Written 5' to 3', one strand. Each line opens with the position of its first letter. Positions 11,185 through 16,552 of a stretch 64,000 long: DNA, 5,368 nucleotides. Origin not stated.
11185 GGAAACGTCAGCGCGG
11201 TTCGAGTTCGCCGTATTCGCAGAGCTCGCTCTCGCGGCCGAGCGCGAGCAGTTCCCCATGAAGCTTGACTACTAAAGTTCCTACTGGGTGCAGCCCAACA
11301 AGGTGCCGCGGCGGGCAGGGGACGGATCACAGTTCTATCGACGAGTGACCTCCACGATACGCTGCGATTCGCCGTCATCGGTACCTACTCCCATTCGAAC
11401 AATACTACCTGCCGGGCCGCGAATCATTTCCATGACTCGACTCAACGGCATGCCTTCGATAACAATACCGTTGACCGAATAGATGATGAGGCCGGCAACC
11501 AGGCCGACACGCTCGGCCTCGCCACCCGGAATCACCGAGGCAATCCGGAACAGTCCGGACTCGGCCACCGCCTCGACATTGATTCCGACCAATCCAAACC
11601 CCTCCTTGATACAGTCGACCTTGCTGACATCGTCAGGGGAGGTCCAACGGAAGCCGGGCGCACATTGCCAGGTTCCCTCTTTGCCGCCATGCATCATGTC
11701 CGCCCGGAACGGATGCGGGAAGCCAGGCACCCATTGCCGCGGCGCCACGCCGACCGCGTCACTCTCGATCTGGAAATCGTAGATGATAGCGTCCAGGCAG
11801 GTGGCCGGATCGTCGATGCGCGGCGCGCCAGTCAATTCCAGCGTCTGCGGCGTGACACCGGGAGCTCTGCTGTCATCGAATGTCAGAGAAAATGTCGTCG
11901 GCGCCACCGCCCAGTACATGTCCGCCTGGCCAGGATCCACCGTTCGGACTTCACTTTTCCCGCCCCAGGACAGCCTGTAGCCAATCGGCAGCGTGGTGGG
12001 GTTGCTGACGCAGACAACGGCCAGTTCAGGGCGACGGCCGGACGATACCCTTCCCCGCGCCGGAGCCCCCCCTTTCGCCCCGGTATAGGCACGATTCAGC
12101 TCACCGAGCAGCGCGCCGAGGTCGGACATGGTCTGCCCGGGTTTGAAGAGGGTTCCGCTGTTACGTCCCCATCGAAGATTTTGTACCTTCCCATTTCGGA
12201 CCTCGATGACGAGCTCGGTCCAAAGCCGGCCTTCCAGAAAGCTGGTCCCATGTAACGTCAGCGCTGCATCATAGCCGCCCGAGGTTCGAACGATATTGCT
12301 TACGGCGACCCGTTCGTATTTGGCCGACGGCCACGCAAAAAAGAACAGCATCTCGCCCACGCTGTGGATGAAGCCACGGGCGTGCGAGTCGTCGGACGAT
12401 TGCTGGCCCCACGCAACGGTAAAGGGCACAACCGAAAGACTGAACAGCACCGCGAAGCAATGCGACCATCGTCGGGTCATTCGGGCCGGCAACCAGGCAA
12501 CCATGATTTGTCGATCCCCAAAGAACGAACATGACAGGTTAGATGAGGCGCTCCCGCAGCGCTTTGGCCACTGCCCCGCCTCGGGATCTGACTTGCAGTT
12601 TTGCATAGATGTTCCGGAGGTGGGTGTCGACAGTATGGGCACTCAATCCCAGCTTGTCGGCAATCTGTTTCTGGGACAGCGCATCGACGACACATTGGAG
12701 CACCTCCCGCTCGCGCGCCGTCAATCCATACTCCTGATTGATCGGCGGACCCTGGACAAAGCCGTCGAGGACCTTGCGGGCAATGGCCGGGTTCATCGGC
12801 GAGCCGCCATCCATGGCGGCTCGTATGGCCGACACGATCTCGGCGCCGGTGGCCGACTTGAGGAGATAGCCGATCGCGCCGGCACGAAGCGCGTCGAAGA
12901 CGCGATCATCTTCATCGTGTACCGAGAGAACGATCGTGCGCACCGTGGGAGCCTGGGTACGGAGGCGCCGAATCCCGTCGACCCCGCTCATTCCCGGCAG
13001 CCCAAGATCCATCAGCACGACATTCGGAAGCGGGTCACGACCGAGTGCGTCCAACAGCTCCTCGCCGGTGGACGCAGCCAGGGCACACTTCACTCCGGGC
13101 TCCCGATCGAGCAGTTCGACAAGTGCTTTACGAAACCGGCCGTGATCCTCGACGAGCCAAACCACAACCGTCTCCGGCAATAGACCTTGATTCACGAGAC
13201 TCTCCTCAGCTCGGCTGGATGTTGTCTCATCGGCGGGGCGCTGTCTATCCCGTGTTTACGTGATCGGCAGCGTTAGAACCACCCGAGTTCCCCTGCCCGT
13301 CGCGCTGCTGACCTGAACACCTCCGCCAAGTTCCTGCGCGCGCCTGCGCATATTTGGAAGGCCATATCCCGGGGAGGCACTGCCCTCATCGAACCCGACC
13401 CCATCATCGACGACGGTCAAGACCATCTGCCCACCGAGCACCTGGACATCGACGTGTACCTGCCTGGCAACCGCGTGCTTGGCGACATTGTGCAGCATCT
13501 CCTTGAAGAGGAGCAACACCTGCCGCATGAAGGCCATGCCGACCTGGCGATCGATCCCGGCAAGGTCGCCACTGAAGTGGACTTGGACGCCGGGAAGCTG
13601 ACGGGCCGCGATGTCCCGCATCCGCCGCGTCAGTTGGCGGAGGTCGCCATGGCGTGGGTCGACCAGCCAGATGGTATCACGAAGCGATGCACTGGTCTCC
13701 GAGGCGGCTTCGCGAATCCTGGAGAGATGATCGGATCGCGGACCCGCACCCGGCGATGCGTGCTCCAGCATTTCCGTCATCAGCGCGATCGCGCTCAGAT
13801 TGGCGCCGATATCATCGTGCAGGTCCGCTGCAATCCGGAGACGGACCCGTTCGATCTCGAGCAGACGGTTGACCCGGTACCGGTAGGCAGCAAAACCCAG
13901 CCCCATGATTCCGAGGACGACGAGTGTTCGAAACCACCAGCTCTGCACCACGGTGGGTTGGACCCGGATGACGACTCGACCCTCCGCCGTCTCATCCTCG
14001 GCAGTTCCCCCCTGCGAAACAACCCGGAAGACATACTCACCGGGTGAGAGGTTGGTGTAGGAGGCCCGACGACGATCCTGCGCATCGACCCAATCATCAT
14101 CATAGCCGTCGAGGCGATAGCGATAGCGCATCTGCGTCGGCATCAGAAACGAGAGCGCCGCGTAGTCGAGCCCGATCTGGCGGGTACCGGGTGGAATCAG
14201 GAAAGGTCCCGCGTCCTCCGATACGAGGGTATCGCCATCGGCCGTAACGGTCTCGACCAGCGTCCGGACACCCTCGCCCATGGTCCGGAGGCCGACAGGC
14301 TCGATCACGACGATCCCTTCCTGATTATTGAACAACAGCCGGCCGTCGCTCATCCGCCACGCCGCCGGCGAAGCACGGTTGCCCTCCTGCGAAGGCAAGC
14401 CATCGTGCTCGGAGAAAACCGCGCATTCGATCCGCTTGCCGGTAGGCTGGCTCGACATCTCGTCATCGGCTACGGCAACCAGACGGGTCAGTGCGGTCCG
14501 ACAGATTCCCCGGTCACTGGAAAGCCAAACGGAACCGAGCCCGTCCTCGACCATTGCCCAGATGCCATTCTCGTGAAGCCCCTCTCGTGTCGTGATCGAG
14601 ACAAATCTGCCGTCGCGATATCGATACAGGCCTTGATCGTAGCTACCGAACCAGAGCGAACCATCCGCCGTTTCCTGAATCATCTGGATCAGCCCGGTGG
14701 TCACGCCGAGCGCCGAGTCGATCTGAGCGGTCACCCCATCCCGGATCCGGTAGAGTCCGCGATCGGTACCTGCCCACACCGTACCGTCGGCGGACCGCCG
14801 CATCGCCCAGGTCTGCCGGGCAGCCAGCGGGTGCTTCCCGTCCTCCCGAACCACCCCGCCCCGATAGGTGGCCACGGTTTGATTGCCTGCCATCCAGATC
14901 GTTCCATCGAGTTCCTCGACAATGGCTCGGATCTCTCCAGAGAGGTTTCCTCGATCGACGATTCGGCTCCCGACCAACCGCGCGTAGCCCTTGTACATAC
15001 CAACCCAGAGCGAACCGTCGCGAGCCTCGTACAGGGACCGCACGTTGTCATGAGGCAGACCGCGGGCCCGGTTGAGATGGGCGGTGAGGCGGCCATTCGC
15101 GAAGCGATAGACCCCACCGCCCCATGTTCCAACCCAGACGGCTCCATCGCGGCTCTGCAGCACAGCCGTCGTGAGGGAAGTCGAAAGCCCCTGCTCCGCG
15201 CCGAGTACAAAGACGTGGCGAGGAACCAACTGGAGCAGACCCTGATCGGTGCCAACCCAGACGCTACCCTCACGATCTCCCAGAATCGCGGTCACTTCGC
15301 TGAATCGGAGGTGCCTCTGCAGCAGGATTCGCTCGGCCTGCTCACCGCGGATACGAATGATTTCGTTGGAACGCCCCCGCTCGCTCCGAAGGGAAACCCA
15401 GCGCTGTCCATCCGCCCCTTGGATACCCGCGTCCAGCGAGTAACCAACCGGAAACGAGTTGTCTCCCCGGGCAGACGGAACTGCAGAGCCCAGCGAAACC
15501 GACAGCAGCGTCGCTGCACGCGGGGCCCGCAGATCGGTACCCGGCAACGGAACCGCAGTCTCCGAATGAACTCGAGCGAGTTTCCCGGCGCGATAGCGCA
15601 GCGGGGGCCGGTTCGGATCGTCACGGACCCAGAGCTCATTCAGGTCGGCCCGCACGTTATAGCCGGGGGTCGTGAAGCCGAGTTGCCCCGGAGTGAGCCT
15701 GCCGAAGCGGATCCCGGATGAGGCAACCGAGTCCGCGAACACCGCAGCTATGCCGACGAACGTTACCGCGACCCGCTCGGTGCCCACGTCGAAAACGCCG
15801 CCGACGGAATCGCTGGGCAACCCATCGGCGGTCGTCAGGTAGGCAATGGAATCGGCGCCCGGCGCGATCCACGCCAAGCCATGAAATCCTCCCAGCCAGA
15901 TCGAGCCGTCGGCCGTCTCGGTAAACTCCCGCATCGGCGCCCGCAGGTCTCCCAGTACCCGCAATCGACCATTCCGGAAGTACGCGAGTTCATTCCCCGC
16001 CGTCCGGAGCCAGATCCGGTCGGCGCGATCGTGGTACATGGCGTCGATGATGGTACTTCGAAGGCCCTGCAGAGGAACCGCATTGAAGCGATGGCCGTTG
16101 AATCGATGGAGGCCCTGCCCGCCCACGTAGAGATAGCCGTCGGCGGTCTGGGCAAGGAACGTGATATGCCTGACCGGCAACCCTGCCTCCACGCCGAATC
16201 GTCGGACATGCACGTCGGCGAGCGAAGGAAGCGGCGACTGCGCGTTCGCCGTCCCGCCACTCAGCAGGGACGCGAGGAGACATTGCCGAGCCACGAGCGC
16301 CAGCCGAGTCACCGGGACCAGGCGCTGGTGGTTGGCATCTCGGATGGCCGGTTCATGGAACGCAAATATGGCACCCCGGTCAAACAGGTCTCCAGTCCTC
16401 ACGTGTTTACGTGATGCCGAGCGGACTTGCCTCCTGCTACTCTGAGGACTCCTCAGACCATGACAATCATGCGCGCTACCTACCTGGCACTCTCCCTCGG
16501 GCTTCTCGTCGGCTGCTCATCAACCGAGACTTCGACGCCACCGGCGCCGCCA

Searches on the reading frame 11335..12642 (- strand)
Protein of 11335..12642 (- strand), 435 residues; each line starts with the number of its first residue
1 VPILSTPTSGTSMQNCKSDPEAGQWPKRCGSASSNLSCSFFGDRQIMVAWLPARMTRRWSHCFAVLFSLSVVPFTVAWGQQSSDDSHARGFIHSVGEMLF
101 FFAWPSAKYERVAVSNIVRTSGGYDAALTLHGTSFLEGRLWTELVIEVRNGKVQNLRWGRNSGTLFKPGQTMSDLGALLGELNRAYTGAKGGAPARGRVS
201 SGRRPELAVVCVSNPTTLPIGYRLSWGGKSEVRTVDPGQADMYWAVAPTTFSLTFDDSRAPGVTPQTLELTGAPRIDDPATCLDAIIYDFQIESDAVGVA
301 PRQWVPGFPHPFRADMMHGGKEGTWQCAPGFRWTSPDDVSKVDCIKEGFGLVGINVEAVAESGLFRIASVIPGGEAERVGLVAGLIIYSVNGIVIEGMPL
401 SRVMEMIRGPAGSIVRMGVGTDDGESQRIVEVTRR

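Call 7: search_protein_families(library=pfam, proteins=[window:11335-12642:-], max_evalue=0.01)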
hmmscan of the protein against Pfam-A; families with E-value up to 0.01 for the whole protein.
window:11335-12642:- (435 aa): 2 families
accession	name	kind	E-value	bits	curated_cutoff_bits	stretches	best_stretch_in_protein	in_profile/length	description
PF17820.7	PDZ_6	-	2.1e-07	31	27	1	367-418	2-51/54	PDZ domain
PF00595.29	PDZ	-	2.7e-07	31.3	23.2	1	346-418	6-79/81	PDZ domain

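Call 47: find_homologous_proteins(query=window:11335-12504:-, max_evalue=1e-20)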
Query window:11335-12504:- (389 aa): 2 proteins with E <= 1e-20 among 6064 candidates.
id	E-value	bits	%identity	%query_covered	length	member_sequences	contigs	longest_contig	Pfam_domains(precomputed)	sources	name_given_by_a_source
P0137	8.2e-264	893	100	100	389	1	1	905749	PF17820.8,PF00595.30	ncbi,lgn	-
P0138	1.3e-93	332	42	91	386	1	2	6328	PF17820.8,PF00595.30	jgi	jgi:hypothetical protein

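Call 48: find_encoding_contigs(protein=P0137, flank=10000, max_places=3)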
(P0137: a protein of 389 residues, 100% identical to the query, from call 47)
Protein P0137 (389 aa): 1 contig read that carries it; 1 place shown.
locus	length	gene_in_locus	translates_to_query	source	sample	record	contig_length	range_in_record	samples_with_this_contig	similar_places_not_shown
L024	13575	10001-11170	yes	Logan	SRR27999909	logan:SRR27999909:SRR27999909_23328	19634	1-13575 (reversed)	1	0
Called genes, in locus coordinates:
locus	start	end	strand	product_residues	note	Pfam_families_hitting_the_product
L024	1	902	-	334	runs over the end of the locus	-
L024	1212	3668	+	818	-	PF12704:MacB_PCD, PF02687:FtsX, PF12704:MacB_PCD, PF02687:FtsX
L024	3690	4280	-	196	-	-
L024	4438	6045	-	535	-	-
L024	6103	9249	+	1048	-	PF07494:Reg_prop (faint), PF07495:Y_Y_Y, PF07730:HisKA_3, PF02518:HATPase_c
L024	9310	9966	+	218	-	PF00072:Response_reg, PF00196:GerE, PF04545:Sigma70_r4 (faint), PF08281:Sigma70_r4_2 (weak)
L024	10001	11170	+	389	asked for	PF00595:PDZ (weak), PF17820:PDZ_6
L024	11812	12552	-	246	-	-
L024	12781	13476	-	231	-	PF00557:Peptidase_M24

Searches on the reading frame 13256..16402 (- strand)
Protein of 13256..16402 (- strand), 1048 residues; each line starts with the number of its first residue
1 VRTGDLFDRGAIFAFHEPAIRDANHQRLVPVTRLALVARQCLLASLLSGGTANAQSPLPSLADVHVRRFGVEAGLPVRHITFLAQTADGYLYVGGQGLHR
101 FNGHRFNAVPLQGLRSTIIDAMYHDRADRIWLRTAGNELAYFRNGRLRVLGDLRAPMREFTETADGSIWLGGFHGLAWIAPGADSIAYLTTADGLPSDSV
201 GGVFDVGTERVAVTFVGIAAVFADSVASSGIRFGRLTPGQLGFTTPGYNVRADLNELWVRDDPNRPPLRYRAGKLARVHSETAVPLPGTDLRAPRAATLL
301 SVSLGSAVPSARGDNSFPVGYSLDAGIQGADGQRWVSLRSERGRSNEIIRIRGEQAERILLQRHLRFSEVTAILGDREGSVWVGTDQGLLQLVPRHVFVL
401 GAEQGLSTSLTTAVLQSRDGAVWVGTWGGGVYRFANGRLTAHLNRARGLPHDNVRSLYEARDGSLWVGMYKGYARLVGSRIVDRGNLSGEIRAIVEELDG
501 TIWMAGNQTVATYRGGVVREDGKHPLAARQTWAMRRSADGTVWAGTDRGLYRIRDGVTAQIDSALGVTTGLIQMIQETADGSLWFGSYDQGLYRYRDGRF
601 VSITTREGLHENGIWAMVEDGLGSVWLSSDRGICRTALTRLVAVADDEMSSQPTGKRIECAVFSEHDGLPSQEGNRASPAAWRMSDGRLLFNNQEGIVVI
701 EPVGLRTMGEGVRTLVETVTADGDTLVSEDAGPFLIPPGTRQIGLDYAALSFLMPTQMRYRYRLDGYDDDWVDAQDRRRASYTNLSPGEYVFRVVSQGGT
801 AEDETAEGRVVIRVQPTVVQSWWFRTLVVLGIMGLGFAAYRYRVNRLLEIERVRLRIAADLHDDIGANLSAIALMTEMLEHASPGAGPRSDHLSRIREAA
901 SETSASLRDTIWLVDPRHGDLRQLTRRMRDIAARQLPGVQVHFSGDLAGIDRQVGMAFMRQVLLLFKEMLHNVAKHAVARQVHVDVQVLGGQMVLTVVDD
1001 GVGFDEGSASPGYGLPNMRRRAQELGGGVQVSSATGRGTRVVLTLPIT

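Call 62: find_homologous_proteins(query=window:13256-16402:-, max_evalue=1e-100)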
Query window:13256-16402:- (1048 aa): 254 proteins with E <= 1e-100 among 8000 candidates; the best 120 are listed.
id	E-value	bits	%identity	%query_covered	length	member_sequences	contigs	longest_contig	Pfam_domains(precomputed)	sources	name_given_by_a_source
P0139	0.0e+0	2193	100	93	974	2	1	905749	PF07495.20,PF07494.18,PF07730.20,PF02518.32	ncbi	-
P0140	1.9e-256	872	45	95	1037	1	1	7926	PF07495.20,PF07494.18,PF07730.20,PF02518.32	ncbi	-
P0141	7.6e-241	820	43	96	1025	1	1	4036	PF07495.20,PF07494.18,PF07730.20,PF02518.32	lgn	-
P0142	1.3e-236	806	44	96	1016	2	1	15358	PF07495.20,PF07494.18,PF07730.20,PF02518.32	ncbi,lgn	-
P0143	2.0e-230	786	43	95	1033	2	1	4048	PF07495.20,PF07494.18,PF13581.13,PF07730.20,PF02518.32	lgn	-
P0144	1.7e-229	783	43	94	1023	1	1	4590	PF07495.20,PF07494.18,PF07730.20,PF02518.32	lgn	-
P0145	1.7e-226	773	42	96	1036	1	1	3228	PF07495.20,PF07494.18,PF13581.13,PF07730.20,PF02518.32,PF24684.2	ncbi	-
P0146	6.8e-217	741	40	96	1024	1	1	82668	PF07495.20,PF07494.18,PF13581.13,PF07730.20,PF02518.32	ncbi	-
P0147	9.0e-217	741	40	95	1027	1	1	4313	PF07495.20,PF07494.18,PF13581.13,PF07730.20,PF02518.32,PF16819.12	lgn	-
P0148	7.8e-212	724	40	97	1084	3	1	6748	PF07495.20,PF07494.18,PF07730.20,PF02518.32,PF16819.12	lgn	-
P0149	6.5e-204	698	39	96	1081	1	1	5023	PF07495.20,PF07494.18,PF13581.13,PF07730.20,PF02518.32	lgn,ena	-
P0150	5.8e-201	688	39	97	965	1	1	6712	PF07495.20,PF07494.18,PF07730.20,PF02518.32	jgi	jgi:signal transduction histidine kinase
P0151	3.7e-193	663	39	94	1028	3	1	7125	PF07495.20,PF07494.18,PF07730.20,PF02518.32,PF08450.19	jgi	-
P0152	1.2e-181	624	37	95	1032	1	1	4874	PF07495.20,PF07494.18,PF13581.13,PF07730.20,PF02518.32,PF24684.2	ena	-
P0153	6.0e-180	619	43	69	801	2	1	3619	PF07495.20,PF07494.18,PF13581.13,PF07730.20,PF02518.32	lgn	-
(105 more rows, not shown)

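Call 63: find_encoding_contigs(protein=P0139, flank=10000, max_places=3)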
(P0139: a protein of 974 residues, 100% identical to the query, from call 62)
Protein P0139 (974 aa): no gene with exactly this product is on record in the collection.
